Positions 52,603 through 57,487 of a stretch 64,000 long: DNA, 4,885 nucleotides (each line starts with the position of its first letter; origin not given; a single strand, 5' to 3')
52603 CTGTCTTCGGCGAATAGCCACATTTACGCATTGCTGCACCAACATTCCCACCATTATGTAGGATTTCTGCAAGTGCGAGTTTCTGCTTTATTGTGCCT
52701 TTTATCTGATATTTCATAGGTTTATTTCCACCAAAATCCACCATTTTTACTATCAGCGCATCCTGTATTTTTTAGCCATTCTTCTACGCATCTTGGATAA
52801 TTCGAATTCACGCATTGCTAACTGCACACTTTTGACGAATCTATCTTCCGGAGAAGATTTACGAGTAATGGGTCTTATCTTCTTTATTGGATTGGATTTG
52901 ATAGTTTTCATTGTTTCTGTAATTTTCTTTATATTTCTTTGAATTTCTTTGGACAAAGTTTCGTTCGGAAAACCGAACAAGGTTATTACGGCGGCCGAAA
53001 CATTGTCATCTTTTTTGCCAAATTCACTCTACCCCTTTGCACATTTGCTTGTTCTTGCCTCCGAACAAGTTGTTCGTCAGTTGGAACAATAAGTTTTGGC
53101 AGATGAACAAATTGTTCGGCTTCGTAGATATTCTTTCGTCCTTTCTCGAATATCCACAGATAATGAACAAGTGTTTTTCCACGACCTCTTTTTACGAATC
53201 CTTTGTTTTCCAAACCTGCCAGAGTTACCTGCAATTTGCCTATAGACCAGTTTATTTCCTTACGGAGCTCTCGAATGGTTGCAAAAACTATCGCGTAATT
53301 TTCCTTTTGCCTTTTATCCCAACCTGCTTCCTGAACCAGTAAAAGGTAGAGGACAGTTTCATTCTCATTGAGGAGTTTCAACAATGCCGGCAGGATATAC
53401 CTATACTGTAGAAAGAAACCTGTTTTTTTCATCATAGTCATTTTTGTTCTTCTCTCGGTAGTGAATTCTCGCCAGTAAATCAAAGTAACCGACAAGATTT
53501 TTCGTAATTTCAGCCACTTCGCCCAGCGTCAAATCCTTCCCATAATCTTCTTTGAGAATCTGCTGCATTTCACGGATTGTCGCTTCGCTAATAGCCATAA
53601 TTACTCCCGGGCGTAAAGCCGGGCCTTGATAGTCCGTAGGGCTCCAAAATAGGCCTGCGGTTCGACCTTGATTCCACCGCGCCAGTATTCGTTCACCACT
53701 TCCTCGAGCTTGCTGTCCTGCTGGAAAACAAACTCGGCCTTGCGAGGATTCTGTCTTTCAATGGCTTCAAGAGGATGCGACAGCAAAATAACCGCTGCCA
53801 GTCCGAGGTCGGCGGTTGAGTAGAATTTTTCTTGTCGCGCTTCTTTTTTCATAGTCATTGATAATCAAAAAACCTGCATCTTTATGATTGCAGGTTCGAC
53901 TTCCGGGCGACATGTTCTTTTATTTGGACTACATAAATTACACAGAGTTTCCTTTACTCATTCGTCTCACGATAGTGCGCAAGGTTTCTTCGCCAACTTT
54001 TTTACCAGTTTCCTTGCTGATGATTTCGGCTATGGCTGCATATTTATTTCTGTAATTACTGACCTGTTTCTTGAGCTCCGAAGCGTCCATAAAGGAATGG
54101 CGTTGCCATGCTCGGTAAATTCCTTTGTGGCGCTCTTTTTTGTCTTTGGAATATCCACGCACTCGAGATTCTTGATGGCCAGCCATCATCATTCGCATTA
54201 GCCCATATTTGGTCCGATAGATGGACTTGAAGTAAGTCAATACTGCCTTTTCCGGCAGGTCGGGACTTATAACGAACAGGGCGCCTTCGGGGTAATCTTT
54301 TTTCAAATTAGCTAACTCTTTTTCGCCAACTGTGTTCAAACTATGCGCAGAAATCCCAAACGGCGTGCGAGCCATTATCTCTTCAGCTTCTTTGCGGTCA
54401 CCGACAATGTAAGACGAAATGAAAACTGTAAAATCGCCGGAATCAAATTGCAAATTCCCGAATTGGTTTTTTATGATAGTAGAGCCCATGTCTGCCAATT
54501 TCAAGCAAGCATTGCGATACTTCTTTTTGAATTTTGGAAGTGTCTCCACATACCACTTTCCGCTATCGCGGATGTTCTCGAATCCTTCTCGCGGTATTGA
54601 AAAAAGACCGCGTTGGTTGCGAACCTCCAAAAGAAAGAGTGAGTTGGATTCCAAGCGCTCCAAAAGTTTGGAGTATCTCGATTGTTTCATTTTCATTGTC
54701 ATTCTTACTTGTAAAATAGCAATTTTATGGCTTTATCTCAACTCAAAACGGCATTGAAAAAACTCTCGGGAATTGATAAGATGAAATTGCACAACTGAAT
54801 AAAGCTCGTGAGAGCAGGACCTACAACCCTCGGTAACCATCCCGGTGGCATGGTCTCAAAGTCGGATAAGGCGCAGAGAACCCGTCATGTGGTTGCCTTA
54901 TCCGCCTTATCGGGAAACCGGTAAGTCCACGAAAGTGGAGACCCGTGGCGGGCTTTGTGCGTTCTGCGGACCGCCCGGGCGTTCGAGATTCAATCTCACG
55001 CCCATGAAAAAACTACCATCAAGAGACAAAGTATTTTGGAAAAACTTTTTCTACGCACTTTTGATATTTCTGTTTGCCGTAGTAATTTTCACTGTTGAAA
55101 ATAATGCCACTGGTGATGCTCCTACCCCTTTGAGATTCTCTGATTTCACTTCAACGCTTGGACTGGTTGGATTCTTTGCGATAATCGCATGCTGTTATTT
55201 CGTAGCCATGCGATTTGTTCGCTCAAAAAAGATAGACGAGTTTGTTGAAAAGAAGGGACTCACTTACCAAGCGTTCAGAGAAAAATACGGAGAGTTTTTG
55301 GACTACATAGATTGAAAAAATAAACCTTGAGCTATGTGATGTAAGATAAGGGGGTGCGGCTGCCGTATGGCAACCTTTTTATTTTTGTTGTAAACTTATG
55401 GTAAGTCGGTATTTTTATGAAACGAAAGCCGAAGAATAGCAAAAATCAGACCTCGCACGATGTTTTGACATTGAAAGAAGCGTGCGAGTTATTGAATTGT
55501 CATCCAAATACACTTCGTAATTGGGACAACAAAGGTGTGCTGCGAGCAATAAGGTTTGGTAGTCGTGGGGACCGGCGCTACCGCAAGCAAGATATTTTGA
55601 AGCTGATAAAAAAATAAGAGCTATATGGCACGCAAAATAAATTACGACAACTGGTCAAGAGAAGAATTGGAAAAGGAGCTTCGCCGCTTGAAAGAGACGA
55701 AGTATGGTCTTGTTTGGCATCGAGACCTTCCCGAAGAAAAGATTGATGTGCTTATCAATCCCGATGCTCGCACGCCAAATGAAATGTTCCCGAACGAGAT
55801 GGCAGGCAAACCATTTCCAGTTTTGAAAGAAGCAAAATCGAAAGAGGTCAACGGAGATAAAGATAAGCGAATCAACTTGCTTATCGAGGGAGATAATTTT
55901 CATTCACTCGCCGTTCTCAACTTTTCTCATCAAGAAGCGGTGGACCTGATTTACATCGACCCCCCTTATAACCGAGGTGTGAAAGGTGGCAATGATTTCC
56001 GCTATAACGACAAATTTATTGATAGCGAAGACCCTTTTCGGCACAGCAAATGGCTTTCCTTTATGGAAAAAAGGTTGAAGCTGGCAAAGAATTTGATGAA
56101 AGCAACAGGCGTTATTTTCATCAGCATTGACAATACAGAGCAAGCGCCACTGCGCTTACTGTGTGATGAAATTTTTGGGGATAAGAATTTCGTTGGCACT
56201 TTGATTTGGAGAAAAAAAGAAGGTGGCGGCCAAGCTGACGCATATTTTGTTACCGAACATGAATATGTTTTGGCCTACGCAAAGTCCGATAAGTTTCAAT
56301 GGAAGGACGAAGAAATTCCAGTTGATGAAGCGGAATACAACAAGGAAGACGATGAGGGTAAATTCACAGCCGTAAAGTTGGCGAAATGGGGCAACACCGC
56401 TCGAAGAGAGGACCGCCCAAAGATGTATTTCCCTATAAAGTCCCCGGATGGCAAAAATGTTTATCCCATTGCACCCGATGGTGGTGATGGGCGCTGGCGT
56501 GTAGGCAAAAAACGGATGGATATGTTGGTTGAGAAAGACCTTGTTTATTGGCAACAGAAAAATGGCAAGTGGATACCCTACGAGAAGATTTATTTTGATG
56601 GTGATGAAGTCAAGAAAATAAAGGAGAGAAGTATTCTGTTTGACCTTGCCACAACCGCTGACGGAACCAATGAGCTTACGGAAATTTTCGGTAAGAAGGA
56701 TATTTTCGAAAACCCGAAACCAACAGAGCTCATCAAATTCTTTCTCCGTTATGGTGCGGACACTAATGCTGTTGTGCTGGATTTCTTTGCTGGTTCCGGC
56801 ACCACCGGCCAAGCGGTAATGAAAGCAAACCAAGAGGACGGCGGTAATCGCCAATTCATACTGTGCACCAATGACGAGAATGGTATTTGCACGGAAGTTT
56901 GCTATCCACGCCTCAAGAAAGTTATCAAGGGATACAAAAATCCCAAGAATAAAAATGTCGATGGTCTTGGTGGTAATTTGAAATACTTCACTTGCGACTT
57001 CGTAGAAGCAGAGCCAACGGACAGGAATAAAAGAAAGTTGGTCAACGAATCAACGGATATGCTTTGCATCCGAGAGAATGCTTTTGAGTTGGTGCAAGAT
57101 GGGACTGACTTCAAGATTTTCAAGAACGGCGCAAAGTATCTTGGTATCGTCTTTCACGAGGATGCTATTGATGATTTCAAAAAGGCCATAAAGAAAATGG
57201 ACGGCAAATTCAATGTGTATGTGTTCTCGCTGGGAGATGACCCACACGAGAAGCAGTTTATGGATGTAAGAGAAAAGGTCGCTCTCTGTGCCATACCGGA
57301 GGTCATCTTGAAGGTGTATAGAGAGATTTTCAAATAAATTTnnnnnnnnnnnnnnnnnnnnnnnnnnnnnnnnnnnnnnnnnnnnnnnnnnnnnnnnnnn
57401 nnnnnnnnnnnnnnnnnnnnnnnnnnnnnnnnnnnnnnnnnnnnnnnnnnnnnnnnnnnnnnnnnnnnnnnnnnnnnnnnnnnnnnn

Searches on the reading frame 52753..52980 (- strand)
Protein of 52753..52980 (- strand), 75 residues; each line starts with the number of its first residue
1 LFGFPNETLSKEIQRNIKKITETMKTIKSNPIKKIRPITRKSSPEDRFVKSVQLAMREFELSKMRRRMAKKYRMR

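Call 96: search_protein_families(library=pfam, proteins=[window:52753-52980:-], max_evalue=0.01)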
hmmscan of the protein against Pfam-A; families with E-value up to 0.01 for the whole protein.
window:52753-52980:- (75 aa): 1 family
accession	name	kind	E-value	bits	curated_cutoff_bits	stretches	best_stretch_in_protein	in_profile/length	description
PF19237.4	DUF5889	-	0.0081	16.7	27.1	1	8-43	67-102/115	Family of unknown function (DUF5889)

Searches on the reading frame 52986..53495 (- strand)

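Call 96: search_protein_families(library=pfam, proteins=[window:52986-53495:-], max_evalue=0.01)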
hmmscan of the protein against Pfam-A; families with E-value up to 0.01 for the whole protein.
window:52986-53495:- (169 aa): 1 family
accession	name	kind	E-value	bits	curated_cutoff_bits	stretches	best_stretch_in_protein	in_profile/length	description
PF01978.25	TrmB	-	0.0004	20.6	25.6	1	72-112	23-59/68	Sugar-specific transcriptional regulator TrmB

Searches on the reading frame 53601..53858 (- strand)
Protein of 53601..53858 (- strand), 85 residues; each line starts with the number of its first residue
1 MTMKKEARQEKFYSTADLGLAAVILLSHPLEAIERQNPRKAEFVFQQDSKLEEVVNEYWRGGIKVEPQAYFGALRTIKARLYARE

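Call 96: search_protein_families(library=pfam, proteins=[window:53601-53858:-], max_evalue=0.01)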
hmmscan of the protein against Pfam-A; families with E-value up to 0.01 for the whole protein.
window:53601-53858:- (85 aa): 1 family
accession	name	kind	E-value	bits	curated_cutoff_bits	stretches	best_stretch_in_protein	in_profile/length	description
PF18903.5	DUF5659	-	1.3e-07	31.8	23.6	1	11-82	2-74/75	Domain of unknown function (DUF5659)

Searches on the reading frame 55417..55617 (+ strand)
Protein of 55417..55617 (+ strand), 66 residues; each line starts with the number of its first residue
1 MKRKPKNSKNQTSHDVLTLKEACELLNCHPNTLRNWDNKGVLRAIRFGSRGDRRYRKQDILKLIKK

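Call 3: search_protein_families(library=pfam, proteins=[window:55417-55617:+], max_evalue=0.1)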
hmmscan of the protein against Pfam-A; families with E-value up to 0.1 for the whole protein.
window:55417-55617:+ (66 aa): 10 families
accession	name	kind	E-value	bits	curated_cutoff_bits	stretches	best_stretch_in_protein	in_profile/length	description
PF12728.13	HTH_17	-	8.7e-12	45.6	27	1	16-65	1-48/51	Helix-turn-helix domain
PF13411.12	MerR_1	-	7.7e-10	39.2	21.6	1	18-63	2-46/69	MerR HTH family regulatory protein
PF00376.29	MerR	-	1.9e-07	31.2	28.2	1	18-55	1-38/38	MerR family regulatory protein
PF13384.12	HTH_23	-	0.0016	18.6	24.6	1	15-36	16-37/50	Homeodomain-like domain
PF20038.5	HTH_59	-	0.01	16.2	27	1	13-38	4-29/66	Helix-turn-helix domain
PF01527.26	HTH_Tnp_1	-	0.012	16.3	24.1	1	17-38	24-45/75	Transposase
PF13551.12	HTH_29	-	0.027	15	28.1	1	16-55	12-53/64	Winged helix-turn helix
PF13556.12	HTH_30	-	0.03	14.6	27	1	19-35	15-31/59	PucR C-terminal helix-turn-helix domain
PF13518.12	HTH_28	-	0.041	14.4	25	1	18-38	14-34/52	Helix-turn-helix domain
PF13542.12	HTH_Tnp_ISL3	-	0.06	13.3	27.4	1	18-38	28-48/51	Helix-turn-helix domain of transposase family ISL3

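Call 4: search_protein_families(library=padloc, proteins=[window:55417-55617:+], max_evalue=0.1)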
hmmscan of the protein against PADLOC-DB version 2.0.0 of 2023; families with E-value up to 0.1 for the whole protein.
window:55417-55617:+ (66 aa): 1 family
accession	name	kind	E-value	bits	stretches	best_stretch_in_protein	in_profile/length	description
PDLC04133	mad1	-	3.1e-09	35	1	14-66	3-53/60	mads_1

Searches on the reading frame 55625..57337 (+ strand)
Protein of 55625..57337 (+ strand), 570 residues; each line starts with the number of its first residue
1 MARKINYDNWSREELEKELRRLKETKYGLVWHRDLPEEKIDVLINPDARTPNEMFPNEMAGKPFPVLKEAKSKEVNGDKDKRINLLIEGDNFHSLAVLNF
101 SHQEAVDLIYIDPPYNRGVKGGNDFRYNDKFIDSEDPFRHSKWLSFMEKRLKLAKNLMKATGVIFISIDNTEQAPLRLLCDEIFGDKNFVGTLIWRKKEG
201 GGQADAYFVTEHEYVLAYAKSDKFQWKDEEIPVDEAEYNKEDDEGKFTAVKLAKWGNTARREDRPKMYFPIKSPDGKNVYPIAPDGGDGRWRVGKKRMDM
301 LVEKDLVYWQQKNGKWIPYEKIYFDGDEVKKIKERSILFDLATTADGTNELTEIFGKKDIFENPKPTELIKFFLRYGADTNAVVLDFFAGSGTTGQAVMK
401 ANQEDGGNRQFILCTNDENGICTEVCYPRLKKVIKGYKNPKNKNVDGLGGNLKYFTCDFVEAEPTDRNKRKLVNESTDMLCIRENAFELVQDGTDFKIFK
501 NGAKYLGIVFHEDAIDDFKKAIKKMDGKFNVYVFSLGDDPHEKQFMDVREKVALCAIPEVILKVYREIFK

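Call 3: search_protein_families(library=pfam, proteins=[window:55625-57337:+], max_evalue=0.1)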
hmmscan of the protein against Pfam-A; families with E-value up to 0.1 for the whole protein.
window:55625-57337:+ (570 aa): 3 families
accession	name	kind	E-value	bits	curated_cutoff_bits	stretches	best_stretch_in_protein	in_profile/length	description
PF01555.25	N6_N4_Mtase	-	1.2e-39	136.9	26.7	1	106-412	1-207/221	DNA methylase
PF03602.21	Cons_hypoth95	-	0.00039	20.6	24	0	99-118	106-126/182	Conserved hypothetical protein 95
PF02086.21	MethyltransfD12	-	0.0042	17.3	22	1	92-136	163-206/253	D12 class N6 adenine-specific DNA methyltransferase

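Call 4: search_protein_families(library=padloc, proteins=[window:55625-57337:+], max_evalue=0.1)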
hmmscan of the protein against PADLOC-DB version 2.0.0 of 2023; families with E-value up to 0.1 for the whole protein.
window:55625-57337:+ (570 aa): 42 families (the best 25 are shown)
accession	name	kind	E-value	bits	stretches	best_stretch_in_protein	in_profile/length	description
PDLC03634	MTase_III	-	2.3e-93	312.2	2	140-419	170-447/621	Type III methyltransferase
PDLC03642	MTase_III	-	2.7e-90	301.6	1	20-516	37-475/528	Type III methyltransferase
PDLC03644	MTase_III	-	6.5e-84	280.6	1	61-456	18-420/542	Type III methyltransferase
PDLC03641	MTase_III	-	5.1e-83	277.7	2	139-421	180-451/657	Type III methyltransferase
PDLC03640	MTase_III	-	1.1e-65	220.3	2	234-482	252-495/654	Type III methyltransferase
PDLC03639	MTase_III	-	6.2e-65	217.7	2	21-285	42-282/639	Type III methyltransferase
PDLC03637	MTase_III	-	3e-56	189.1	1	83-424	121-461/513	Type III methyltransferase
PDLC03636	MTase_III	-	9.1e-52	174.6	1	78-438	41-413/575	Type III methyltransferase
PDLC03635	MTase_III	-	1.1e-51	174.4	1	77-468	212-604/708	Type III methyltransferase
PDLC03645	MTase_III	-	3.9e-41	138.9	2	61-276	119-330/709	Type III methyltransferase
PDLC03638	MTase_III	-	8.8e-39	131.4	1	85-446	382-693/816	Type III methyltransferase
PDLC03278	MTase_II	-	2.5e-38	130.5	2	95-224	10-125/390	Type II methyltransferase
PDLC03646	MTase_III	-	5e-34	115.3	2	73-218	461-594/1057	Type III methyltransferase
PDLC03354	MTase_II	-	1.9e-30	104.2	1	67-399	39-359/425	Type II methyltransferase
PDLC03643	MTase_III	-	1.5e-27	94.8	1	147-416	1-266/465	Type III methyltransferase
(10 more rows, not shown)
